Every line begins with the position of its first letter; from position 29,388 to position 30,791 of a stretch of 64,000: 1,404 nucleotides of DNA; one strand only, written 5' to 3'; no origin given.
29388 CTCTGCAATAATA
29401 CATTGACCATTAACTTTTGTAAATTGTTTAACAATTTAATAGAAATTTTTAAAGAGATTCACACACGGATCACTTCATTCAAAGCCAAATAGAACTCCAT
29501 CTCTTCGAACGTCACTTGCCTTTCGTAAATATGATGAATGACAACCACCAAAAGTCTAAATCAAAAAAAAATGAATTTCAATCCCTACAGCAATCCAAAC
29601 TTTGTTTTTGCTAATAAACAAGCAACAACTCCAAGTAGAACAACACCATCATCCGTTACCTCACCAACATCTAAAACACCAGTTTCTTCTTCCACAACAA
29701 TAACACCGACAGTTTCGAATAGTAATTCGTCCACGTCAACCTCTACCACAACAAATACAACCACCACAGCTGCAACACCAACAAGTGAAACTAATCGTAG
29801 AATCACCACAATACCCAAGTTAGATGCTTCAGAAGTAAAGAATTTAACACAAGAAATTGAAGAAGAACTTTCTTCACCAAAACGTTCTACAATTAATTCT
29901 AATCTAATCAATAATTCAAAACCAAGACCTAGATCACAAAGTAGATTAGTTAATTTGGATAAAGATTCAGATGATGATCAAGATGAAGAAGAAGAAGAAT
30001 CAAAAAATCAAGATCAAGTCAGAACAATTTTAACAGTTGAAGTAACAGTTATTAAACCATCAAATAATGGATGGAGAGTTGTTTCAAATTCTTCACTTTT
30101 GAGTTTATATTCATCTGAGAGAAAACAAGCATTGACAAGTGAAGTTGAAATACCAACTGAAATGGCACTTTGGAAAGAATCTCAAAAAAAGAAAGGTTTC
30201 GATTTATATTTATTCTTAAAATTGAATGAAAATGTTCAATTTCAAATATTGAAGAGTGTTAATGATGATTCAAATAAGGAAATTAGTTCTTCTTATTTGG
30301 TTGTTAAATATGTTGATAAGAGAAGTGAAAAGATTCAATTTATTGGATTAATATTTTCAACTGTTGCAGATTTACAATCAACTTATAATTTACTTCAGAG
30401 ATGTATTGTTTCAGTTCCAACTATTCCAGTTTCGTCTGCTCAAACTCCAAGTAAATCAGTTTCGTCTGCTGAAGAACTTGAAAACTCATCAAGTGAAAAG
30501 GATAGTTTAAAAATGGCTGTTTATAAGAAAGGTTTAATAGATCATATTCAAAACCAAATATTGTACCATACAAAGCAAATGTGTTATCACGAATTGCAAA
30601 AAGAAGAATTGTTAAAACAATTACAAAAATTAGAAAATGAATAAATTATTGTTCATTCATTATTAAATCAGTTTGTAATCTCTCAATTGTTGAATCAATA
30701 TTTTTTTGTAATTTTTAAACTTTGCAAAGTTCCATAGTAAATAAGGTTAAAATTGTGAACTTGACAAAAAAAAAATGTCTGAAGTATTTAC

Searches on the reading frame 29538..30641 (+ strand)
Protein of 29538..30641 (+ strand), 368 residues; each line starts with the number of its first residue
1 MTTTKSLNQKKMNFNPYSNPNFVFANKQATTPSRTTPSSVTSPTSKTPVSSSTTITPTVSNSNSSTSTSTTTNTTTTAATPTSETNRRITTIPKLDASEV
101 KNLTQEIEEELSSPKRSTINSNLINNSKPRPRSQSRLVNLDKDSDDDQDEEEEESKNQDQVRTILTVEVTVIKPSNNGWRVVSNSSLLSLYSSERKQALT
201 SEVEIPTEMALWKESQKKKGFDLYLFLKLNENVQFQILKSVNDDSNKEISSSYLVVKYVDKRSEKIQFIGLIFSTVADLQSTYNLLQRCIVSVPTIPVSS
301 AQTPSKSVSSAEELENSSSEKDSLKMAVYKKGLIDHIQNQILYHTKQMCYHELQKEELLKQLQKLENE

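Call 15: list_cluster_members(proteins=[window:29538-30641:+, window:30775-32766:+, window:28765-29283:-, window:26976-28727:+, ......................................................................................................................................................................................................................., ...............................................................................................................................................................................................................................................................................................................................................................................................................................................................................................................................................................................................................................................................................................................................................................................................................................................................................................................])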
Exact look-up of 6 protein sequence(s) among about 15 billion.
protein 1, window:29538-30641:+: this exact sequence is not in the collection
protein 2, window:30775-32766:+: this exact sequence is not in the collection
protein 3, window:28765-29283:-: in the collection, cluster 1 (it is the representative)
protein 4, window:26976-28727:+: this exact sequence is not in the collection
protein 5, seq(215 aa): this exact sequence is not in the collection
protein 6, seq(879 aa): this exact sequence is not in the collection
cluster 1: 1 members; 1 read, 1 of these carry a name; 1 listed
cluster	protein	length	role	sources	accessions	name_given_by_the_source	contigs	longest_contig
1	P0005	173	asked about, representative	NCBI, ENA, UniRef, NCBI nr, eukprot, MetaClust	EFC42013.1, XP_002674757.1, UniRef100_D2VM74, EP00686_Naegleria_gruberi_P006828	predicted protein [Naegleria gruberi] | Predicted protein n=1 Tax=Naegleria gruberi TaxID=5762 RepID=D2VM74_NAEGR | uncharacterized protein NAEGRDRAFT_50704 [Naegleria gruberi]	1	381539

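Call 71: search_protein_families(library=pfam, proteins=[window:29538-30641:+], max_evalue=0.001)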
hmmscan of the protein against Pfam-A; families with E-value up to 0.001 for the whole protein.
window:29538-30641:+ (368 aa): 0 families
